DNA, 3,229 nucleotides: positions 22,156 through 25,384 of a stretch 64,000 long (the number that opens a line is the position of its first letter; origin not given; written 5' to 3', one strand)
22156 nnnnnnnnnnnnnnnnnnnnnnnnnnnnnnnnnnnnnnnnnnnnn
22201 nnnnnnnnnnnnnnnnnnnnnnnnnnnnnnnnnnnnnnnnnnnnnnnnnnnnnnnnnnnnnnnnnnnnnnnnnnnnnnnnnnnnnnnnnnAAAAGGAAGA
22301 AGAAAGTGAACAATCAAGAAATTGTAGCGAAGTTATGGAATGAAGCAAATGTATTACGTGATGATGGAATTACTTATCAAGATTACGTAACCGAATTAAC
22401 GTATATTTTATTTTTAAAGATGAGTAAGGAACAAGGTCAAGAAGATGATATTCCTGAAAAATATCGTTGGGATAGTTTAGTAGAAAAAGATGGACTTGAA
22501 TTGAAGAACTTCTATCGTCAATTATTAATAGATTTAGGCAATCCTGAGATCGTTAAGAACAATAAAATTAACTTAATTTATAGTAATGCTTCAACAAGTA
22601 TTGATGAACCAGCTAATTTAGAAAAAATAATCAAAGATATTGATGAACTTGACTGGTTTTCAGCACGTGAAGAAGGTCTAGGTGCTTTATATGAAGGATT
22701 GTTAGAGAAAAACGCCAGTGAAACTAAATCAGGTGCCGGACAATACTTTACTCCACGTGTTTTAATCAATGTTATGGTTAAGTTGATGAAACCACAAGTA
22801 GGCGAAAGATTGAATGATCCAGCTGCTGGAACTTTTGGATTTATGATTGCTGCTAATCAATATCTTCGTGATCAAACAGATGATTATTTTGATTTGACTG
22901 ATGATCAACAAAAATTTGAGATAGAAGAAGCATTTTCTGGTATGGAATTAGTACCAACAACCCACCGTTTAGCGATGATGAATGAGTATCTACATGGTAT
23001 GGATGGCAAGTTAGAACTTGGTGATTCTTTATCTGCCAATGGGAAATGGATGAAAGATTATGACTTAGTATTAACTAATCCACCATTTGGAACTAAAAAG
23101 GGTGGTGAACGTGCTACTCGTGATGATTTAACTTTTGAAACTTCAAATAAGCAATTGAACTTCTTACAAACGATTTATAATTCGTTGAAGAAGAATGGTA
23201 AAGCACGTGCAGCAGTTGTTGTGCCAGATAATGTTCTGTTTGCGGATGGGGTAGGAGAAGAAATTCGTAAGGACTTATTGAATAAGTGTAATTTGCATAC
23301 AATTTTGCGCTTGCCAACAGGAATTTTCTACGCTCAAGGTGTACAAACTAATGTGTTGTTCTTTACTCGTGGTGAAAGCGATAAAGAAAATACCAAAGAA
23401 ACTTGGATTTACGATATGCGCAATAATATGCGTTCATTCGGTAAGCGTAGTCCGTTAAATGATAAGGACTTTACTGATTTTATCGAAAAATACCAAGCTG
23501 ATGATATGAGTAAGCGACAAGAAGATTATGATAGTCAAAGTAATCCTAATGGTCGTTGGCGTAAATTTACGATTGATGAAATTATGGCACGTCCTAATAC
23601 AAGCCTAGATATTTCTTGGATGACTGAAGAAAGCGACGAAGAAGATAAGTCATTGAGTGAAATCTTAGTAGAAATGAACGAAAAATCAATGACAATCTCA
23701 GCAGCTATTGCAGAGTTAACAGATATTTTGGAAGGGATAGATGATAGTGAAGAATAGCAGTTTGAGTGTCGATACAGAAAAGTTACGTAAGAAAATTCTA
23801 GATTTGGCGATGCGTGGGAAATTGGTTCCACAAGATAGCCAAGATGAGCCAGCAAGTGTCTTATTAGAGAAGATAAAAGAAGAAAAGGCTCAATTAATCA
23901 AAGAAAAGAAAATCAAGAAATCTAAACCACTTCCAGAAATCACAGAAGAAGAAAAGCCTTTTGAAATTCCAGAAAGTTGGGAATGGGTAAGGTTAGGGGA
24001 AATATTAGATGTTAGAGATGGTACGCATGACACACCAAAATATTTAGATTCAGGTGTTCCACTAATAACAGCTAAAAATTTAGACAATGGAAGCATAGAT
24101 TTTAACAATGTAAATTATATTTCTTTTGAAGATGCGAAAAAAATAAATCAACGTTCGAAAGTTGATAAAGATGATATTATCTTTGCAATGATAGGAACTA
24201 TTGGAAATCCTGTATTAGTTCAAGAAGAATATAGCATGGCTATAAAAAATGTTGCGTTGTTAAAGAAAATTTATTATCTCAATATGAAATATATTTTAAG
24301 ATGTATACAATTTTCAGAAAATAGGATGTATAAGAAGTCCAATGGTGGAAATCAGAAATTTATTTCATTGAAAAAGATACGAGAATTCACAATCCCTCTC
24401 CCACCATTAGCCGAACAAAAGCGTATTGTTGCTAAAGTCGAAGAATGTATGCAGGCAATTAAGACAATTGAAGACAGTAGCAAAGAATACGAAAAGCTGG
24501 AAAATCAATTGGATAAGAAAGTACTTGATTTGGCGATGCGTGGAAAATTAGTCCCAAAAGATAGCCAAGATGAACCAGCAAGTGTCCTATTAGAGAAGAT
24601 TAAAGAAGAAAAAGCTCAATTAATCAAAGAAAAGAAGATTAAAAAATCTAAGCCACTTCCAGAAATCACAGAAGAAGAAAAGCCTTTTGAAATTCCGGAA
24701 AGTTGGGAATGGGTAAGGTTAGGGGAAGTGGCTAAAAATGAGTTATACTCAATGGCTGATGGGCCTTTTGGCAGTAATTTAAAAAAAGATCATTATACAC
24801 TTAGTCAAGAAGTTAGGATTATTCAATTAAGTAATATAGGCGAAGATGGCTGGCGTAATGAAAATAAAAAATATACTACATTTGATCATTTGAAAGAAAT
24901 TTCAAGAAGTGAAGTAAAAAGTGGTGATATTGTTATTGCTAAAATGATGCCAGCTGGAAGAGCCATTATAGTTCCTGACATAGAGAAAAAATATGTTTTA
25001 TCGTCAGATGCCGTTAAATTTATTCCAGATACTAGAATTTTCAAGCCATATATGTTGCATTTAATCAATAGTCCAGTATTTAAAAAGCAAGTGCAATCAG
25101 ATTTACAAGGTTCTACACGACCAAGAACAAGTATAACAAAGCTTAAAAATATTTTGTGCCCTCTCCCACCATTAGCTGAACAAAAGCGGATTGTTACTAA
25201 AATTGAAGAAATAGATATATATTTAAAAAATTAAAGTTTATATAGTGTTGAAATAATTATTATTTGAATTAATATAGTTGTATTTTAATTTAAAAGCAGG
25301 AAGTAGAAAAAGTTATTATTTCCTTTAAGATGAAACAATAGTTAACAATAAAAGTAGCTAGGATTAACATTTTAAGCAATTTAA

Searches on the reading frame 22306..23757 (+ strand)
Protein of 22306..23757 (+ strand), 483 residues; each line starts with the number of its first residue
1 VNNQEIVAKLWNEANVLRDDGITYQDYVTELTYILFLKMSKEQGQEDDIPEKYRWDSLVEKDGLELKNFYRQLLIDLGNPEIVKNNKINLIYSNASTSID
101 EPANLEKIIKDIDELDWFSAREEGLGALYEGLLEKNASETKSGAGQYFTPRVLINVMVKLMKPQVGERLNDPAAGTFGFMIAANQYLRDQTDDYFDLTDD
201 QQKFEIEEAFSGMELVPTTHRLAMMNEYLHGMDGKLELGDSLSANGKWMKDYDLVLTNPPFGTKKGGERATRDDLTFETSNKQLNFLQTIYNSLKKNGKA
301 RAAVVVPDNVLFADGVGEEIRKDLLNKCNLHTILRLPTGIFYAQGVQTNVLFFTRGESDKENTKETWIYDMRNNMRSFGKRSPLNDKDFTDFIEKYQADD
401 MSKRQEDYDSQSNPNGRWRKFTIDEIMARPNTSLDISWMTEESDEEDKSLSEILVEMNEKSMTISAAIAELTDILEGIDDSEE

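Call 6: search_protein_families(library=pfam, proteins=[window:22306-23757:+])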
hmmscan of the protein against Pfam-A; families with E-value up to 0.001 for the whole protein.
window:22306-23757:+ (483 aa): 4 families
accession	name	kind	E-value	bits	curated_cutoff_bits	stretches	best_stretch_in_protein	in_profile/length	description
PF02384.22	N6_Mtase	-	1.3e-66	225.5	20.4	1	123-446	4-309/311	N-6 DNA Methylase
PF12161.14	HsdM_N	-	5.8e-07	30.7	24.5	1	7-112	2-135/135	HsdM N-terminal domain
PF01170.24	UPF0020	-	6.4e-07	29.7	22.3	1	155-280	18-149/197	RMKL-like, methyltransferase domain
PF07669.17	Eco57I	-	1.3e-06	29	25.3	1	196-336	51-165/171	Eco57I restriction-modification methylase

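Call 29: search_protein_families(library=padloc, proteins=[window:22306-23757:+], max_evalue=0.00001)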
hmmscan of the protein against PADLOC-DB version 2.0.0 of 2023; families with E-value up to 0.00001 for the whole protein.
window:22306-23757:+ (483 aa): 34 families (the best 25 are shown)
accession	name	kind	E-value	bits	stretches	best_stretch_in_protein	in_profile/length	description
PDLC03026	MTase_I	-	1.7e-205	681.8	1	1-482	1-481/487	Type I methyltransferase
PDLC03021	MTase_I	-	1.4e-95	319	1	7-476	11-490/491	Type I methyltransferase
PDLC03025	MTase_I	-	3.4e-58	195.7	1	19-408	17-424/569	Type I methyltransferase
PDLC04134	mad2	-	1.2e-49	167.4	1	2-402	137-490/492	mads_2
PDLC03036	MTase_I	-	9.3e-39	131.3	1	98-389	166-459/635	Type I methyltransferase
PDLC03035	MTase_I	-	1.5e-27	94.5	1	103-377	133-408/653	Type I methyltransferase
PDLC03029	MTase_I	-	3.1e-26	90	1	94-399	124-451/661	Type I methyltransferase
PDLC03031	MTase_I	-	3.7e-26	89.6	1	123-355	163-403/834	Type I methyltransferase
PDLC03027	MTase_I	-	3e-24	83.6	1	3-401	5-411/810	Type I methyltransferase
PDLC03022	MTase_I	-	5.2e-24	82.6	1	103-398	143-445/857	Type I methyltransferase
PDLC03240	MTase_II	-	1.7e-21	74.6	1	89-456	128-484/511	Type II methyltransferase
PDLC03018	MTase_I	-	8.9e-21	72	1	6-193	170-355/749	Type I methyltransferase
PDLC03318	MTase_II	-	1.1e-19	68.3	1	27-209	225-410/723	Type II methyltransferase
PDLC03039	MTase_I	-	1.5e-19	67.6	1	119-398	143-420/708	Type I methyltransferase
PDLC03038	MTase_I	-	1.7e-19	67.2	1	104-397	128-421/896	Type I methyltransferase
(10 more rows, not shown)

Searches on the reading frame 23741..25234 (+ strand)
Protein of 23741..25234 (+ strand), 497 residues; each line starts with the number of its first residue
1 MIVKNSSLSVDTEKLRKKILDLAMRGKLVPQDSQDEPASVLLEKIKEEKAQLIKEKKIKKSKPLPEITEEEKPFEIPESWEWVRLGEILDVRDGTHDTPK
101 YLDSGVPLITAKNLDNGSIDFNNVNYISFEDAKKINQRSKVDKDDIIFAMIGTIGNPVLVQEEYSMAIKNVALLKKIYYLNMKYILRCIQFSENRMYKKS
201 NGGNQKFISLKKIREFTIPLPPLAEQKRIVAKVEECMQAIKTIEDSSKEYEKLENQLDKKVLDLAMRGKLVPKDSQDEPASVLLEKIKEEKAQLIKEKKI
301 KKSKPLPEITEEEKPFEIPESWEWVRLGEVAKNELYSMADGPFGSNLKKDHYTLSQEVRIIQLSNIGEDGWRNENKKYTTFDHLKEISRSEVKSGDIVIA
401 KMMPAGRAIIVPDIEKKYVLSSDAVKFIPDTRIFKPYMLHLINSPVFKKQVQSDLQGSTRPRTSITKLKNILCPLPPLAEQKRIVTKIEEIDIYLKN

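Call 6: search_protein_families(library=pfam, proteins=[window:23741-25234:+])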
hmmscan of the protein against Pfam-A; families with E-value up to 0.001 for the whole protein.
window:23741-25234:+ (497 aa): 2 families
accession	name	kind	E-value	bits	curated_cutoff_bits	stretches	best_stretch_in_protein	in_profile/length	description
PF01420.25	Methylase_S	-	2.3e-30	106.4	22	2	77-243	1-159/168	Type I restriction modification DNA specificity domain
PF14217.11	DUF4327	-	0.00052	20.6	27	0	284-310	3-29/67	Domain of unknown function (DUF4327)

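Call 29: search_protein_families(library=padloc, proteins=[window:23741-25234:+], max_evalue=0.00001)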
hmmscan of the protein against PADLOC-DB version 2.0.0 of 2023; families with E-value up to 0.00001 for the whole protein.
window:23741-25234:+ (497 aa): 113 families (the best 25 are shown)
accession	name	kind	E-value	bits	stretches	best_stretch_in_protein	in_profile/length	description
PDLC03179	Specificity_I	-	1.5e-131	438.2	2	13-257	327-579/589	Type I specificity subunit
PDLC03076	Specificity_I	-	2.8e-108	361.3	1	11-496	2-484/488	Type I specificity subunit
PDLC03196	Specificity_I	-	3.7e-77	258.2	4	13-93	20-100/792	Type I specificity subunit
PDLC04137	mad5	-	1.1e-72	243.5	2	78-494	1-371/392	mads_5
PDLC03189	Specificity_I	-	7.5e-69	230.8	3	53-302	198-457/459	Type I specificity subunit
PDLC03056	Specificity_I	-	2.3e-65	219.2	2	257-491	184-416/590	Type I specificity subunit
PDLC03127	Specificity_I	-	2.8e-64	215.9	3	57-302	229-485/571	Type I specificity subunit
PDLC03169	Specificity_I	-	5.9e-61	205.2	2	14-302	193-459/461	Type I specificity subunit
PDLC03079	Specificity_I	-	7.1e-61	204.8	1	67-491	17-414/470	Type I specificity subunit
PDLC03096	Specificity_I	-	1.6e-52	177.1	2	14-262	22-270/658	Type I specificity subunit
PDLC03153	Specificity_I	-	2e-50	170.4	2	331-496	217-384/417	Type I specificity subunit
PDLC03080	Specificity_I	-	3e-45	152.9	2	202-489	136-419/582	Type I specificity subunit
PDLC03086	Specificity_I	-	1.3e-42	144.3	2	321-491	2-173/458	Type I specificity subunit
PDLC03109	Specificity_I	-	1.4e-42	144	3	76-302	291-529/591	Type I specificity subunit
PDLC03090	Specificity_I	-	1.6e-42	144.3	2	75-270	232-431/434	Type I specificity subunit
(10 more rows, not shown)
